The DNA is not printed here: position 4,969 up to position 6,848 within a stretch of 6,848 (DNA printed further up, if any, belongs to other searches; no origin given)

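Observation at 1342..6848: Compact kinase / transglutaminase-like / ABC exporter cassette that matches no system I can name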

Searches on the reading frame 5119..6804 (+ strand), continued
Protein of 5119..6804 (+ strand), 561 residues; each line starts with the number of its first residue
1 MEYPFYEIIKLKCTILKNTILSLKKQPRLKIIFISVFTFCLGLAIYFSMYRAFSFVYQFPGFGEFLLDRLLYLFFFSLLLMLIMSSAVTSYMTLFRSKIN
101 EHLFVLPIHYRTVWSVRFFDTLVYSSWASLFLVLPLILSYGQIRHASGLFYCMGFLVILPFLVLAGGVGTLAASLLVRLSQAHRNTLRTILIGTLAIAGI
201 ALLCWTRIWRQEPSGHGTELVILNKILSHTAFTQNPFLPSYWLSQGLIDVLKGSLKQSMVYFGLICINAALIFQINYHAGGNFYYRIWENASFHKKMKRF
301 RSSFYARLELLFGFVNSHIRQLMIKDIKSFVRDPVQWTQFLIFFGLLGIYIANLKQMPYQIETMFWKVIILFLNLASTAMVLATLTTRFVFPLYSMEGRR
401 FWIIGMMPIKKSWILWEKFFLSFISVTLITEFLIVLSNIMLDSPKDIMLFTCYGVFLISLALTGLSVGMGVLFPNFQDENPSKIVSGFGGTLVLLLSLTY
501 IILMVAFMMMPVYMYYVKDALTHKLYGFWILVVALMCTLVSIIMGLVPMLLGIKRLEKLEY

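Call 57: fold_search(model_id=the predicted structure, library=pdb)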
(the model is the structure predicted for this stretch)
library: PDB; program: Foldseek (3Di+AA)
matches with E <= 10: 95; with E <= 0.001: 0
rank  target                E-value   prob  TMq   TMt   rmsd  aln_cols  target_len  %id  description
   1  9nu8_A                5.0e-02  0.44  0.16  0.17  23.7       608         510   12  Structure of MurJ in complex with single gene lysis protein from phage Changjiang3 (released 2026-02-11)
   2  8bi0_A                7.5e-02  0.99  0.28  0.28  18.6       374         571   10  ABCG2 turnover-2 state with tariquidar bound (released 2023-01-11)
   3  8i3b_A                1.4e-01  0.94  0.25  0.25  20.5       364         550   12  Cryo-EM structure of abscisic acid transporter AtABCG25 in nanodisc (released 2023-09-13)
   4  8k1p_A                1.8e-01  0.99  0.45  0.48   8.5       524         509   12  mycobacterial efflux pump, ADP+vanadate bound state (released 2024-07-17)
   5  8k1o_A                1.8e-01  0.98  0.42  0.45   9.9       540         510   12  mycobacterial efflux pump, AMPPNP bound state (released 2024-07-17)
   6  8pxo_A                1.9e-01  0.97  0.28  0.28  16.9       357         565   13  ABCG2 in complex with AZ99 and 5D3 Fab (released 2024-11-06)
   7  7ojh_A                2.3e-01  0.98  0.30  0.30  16.7       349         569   11  ABCG2 topotecan turnover-1 state (released 2021-07-21)
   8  7wax                  2.6e-01  0.14  0.14  0.15  21.7       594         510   12  MurJ inward occluded form (released 2022-06-01)
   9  8pm6                  3.0e-01  0.09  0.11  0.08  32.3       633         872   10  Human bile salt export pump (BSEP) in complex with inhibitor GBM in nanodiscs (released 2023-11-22)
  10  5yck                  3.9e-01  0.63  0.28  0.32  15.0       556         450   12  Crystal structure of a MATE family protein derived from Camelina sativa at 2.3 angstrom (released 2017-09-27)
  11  6xjh_A                4.2e-01  0.93  0.25  0.48   9.2       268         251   14  PmtCD ABC exporter without the basket domain at C2 symmetry (released 2020-10-14)
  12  8i3a_A                4.5e-01  0.77  0.25  0.24  19.2       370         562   12  Cryo-EM structure of abscisic acid transporter AtABCG25 in outward conformation (released 2023-09-13)
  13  8wtm_A                4.7e-01  0.94  0.28  0.26  15.0       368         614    9  Cryo-EM structure of jasmonic acid transporter ABCG16 bound to JA (released 2024-10-23)
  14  6nc6_B                4.9e-01  0.13  0.14  0.17  22.5       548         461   13  Lipid II flippase MurJ, inward closed conformation (released 2019-04-17)
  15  8bht_A                5.6e-01  0.87  0.28  0.27  17.5       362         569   12  ABCG2 turnover-1 state with tariquidar bound (released 2023-01-11)
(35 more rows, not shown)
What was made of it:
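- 5119..6804 (+): PF16949 (ABC_tran_2) permease, 561 aa, about 11-12 membrane helices arranged as two repeated halves. Its best structural matches include type-V ABC-2 permeases such as Rv1217c, ABCG2, Wzm, NosY and PmtCD (call 57).
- On Type-V (ABC-2) exporter fold: Foldseek's matches include ABC-2 folds (Rv1217c TM-score 0.45, ABCG2, Wzm, NosY, PmtCD, CcmB) with probabilities of about 0.8-0.99, but E-values are 0.05 or worse, and low-probability MurJ and MATE hits also appear (call 57).
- Closest known: NosDFY, CcmAB and GldAFG. Same: The ABC-2 fold class is shared: NosY and CcmB are among the permease's structural matches (call 57).
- Closest known: Rv1217c-Rv1218c, the mycobacterial ABC-2 efflux pump. 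Same: It is the best full-length structural match to the permease: 524 aligned columns, TM-score 0.45 (call 57). It is also a single-chain permease of roughly 12 helices (chain length 509, call 57) with a separate ATPase.
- The permease model matches type-V ABC-2 folds, best over its full length to Rv1217c (TM-score 0.45, call 57). The permease fold class is that of true exporters as well as of CcmB and NosY (call 57). PmtCD is among the permease's structural matches (call 57).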

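Call 58: search_protein_families(library=pfam, alignment_id=A4, max_evalue=1)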
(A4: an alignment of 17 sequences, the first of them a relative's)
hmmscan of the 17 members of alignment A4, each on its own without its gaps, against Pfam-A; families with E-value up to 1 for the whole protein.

A. member 1, L096:1764-2633:+ (290 aa): 0 families

B. families by the number of members that match (of 17 scanned): 4 families
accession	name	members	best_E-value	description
PF24488.1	DUF7584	1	0.0099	Domain of unknown function (DUF7584)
PF05274.16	Baculo_E25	1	0.068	Occlusion-derived virus envelope protein E25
PF24612.2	Ig_TgrO1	1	0.083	TgrO1-like, immunoglobulin-like domain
PF03767.20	Acid_phosphat_B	1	0.25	HAD superfamily, subfamily IIIB (Acid phosphatase)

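Call 71: search_protein_families(library=pfam, proteins=[L101:3740-5020:+, L114:3771-4997:+, L166:3897-5132:+, L090:541-1482:+, L089:4310-5095:+], max_evalue=0.1)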
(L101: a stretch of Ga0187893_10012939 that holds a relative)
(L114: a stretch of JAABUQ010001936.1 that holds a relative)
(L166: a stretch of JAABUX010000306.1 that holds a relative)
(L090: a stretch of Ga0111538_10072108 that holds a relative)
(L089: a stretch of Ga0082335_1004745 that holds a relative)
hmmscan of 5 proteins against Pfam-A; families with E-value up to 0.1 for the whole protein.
L101:3740-5020:+ (427 aa): 0 families

L114:3771-4997:+ (409 aa): 0 families

L166:3897-5132:+ (412 aa): 0 families

L090:541-1482:+ (314 aa): 0 families

L089:4310-5095:+ (262 aa): 1 family
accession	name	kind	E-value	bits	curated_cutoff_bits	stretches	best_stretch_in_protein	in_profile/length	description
PF19630.5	DUF6134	-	0.01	16.4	27.9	0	65-96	3-34/184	Domain of unknown function (DUF6134)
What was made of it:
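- Tried and rejected: Proteins of about 410 aa (L101, L114, L166) gave no Pfam hit for their extra region (call 71).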
